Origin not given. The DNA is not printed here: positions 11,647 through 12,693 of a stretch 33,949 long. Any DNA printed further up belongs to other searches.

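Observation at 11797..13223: Diverged tandem pair of compact Delta9-type membrane fatty-acid desaturases in the late operon of a ~34-kb podovirus-like phage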

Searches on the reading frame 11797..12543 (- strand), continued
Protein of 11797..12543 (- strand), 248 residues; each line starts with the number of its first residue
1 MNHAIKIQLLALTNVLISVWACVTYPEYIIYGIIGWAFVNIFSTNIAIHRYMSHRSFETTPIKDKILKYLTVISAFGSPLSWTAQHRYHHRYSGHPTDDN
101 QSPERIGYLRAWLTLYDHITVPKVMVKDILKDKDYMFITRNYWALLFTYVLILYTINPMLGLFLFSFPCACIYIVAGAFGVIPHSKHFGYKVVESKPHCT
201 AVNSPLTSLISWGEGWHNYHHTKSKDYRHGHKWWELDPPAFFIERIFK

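Call 62: search_dna_similar(query=L032:1471-2814:+, collection=phages, mode=protein, max_evalue=1e-20, max_rows=10)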
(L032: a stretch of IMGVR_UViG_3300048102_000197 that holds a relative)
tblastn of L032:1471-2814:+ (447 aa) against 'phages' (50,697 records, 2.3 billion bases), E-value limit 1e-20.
Records with a match: 2576; places in all: 2580; records where one place covers at least 80% of the query: 2491.
Best place of each record, by identity: 80-90% 1; 60-80% 417; <60% 2158.
By first word of the organism name: Escherichia 670; Synechococcus 389; Klebsiella 332; Salmonella 203; Vibrio 136; Shigella 89; Aeromonas 86; Acinetobacter 71; Cyanophage 61; Enterobacter 58; and 56 more.
By host as written in the record: - 459; Escherichia coli 281; Klebsiella pneumoniae 115; Synechococcus 107; Escherichia coli O157:H7 39; Synechococcus sp. 38; Salmonella enterica 29; Synechococcus sp. WH7803 28; and 569 more.
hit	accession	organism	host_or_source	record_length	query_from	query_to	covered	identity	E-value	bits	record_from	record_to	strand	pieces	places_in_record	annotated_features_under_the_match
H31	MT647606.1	Pelagibacter phage Mosig EXVC030M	Candidatus Pelagibacter ubique HTCC1062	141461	1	447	100%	83.5%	0e+0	769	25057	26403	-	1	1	putative major capsid protein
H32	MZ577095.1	Methylophilales phage Melnitz-1 EXVC043M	Methylophilales_sp._H5P1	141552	1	447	100%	74.3%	0e+0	687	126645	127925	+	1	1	hypothetical protein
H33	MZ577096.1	Methylophilales phage Melnitz-2 EXVC040M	Methylophilales_sp._H5P1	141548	1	447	100%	74.3%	0e+0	687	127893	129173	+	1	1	major capsid protein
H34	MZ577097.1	Methylophilales phage Melnitz EXVC044M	Methylophilales_sp._H5P1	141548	1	447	100%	74.3%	0e+0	687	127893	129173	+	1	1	major capsid protein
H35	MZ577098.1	Methylophilales phage Melnitz-3 EXVC039M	Methylophilales_sp._H5P1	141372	1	447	100%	74.3%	0e+0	687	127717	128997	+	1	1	major capsid protein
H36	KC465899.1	Pelagibacter phage HTVC008M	Candidatus Pelagibacter ubique HTCC1062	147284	1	447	100%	72.1%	0e+0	658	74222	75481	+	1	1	major capsid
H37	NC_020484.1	Pelagibacter phage HTVC008M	Candidatus Pelagibacter ubique HTCC1062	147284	1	447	100%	72.1%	0e+0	658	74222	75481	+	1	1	major head protein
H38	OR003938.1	Synechococcus phage DSL-LC03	Synechococcus sp.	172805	1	447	100%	69.1%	0e+0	650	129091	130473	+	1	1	major capsid protein | hypothetical protein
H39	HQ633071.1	Synechococcus phage S-SKS1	Synechococcus sp. WH7803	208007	4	447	99%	69.0%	0e+0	637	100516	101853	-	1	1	major capsid protein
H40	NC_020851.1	Synechococcus phage S-SKS1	Synechococcus sp. WH7803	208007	4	447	99%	69.0%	0e+0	637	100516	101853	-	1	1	major head protein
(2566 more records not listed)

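Call 73: fold_search(model_id=the predicted structure, library=viral)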
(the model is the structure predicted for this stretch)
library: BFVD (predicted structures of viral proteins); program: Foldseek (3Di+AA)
matches with E <= 10: 31; with E <= 0.001: 2
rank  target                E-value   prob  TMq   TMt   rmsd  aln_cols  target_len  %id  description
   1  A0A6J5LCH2            1.2e-06  1.00  0.69  0.74   3.5       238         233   21  OLE1 Fatty-acid desaturase [uncultured Caudovirales phage]
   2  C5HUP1                2.2e-04  1.00  0.53  0.78   3.4       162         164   18  Fatty acid desaturase (Fragment) [Emiliania huxleyi virus sp.]
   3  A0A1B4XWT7            2.3e+00  0.08  0.16  0.22  14.2       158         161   11  Uncharacterized protein [Tenacibaculum phage pT24]
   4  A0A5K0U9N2            3.2e+00  0.21  0.43  0.26   9.6       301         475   12  Delta 5 fatty acid desaturase [Yasminevirus sp. GU-2018]
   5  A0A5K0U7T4            3.3e+00  0.20  0.44  0.27  11.4       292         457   12  Cytochrome b5-like heme/steroid binding domain [Yasminevirus sp. GU-2018]
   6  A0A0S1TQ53            3.5e+00  0.03  0.14  0.10  19.4       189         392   11  G protein-coupled receptor-6.1 [Elephant endotheliotropic herpesvirus 4]
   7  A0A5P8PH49            4.2e+00  0.02  0.14  0.13  37.9       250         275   13  Putative anti-sigma cofactor [Serratia phage Muldoon]
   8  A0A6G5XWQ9            4.4e+00  0.03  0.15  0.19  20.1       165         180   18  (no name in the UniProt tables at hand)
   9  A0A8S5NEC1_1          4.4e+00  0.02  0.15  0.07  20.5       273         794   10  Tail tape measure [Siphoviridae sp. ctHEr2]
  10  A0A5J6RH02            4.9e+00  0.02  0.13  0.13  19.1       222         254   16  (no name in the UniProt tables at hand)
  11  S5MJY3                4.9e+00  0.02  0.16  0.08  22.4       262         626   14  HOAR [Hemileuca sp. nucleopolyhedrovirus]
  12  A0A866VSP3            5.3e+00  0.03  0.18  0.14  18.3       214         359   12  G protein-coupled receptor-4B [Elephant endotheliotropic herpesvirus 3A]
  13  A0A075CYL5            5.3e+00  0.03  0.17  0.13  18.7       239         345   11  Membrane protein EE34 [Elephant endotheliotropic herpesvirus 5]
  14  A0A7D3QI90            5.3e+00  0.01  0.11  0.12  19.6       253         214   10  (no name in the UniProt tables at hand)
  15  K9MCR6                5.8e+00  0.01  0.11  0.09  18.0       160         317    8  (no name in the UniProt tables at hand)
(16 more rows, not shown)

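Call 75: search_protein_families(library=pfam, proteins=[L032:10761-11510:+, L032:11507-12217:+, L086:9225-10004:+, L122:5983-6633:+, L080:9195-10001:+], max_evalue=0.01)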
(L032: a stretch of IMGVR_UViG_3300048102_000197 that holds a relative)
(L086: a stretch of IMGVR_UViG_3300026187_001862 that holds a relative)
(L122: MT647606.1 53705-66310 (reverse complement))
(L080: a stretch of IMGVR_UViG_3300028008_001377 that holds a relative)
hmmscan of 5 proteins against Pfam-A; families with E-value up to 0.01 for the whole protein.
L032:10761-11510:+ (249 aa): 1 family
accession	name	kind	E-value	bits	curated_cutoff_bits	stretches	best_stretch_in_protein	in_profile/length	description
PF00487.30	FA_desaturase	-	6.8e-14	52.7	29.7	1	43-244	10-238/253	Fatty acid desaturase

L032:11507-12217:+ (236 aa): 1 family
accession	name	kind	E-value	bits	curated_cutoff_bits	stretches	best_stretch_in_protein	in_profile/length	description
PF00487.30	FA_desaturase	-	1.2e-10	42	29.7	1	28-200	6-187/253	Fatty acid desaturase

L086:9225-10004:+ (259 aa): 1 family
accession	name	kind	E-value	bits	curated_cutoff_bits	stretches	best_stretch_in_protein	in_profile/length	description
PF00487.30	FA_desaturase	-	1.5e-14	54.9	29.7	1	41-246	2-230/253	Fatty acid desaturase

L122:5983-6633:+ (216 aa): 1 family
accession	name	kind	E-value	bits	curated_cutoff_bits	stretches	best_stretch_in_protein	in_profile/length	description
PF00487.30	FA_desaturase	-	3.1e-11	44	29.7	1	8-186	11-221/253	Fatty acid desaturase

L080:9195-10001:+ (269 aa): 1 family
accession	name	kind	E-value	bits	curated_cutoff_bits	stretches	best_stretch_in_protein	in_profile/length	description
PF00487.30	FA_desaturase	-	1.3e-12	48.5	29.7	1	41-237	6-225/253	Fatty acid desaturase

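Call 76: search_protein_families(library=padloc, proteins=[window:11797-12543:-], max_evalue=0.01)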
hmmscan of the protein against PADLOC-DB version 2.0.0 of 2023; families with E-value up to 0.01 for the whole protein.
window:11797-12543:- (248 aa): 0 families

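Call 85: search_protein_representatives(alignment_id=A1)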
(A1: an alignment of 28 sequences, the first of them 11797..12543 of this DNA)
Query: 28 sequences, 251 profile positions. Proteins with E-value up to 0.001 (for the whole library): 9435; up to 1e-10: 4157; up to 1e-30: 476. The best 150 are listed.
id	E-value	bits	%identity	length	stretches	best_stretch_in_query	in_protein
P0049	3.9e-122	422.7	-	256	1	1-250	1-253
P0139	1.9e-90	318.8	-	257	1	1-248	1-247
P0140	2.5e-71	256.2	-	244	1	2-247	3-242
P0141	8.4e-71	254.5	-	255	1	7-249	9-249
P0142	9.0e-69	247.8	-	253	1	1-250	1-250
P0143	3.3e-68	246.0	-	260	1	2-249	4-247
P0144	5.2e-65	235.5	-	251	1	4-245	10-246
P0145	5.7e-65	235.4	-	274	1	4-247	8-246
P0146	8.2e-65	234.9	-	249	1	3-245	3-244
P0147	3.9e-64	232.6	-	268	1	7-249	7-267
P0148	6.4e-62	225.4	-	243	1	9-246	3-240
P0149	2.6e-61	223.4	-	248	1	1-245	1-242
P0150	1.5e-59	217.6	-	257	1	11-249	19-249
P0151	2.9e-59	216.7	-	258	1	3-245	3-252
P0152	1.1e-58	214.8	-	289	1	24-248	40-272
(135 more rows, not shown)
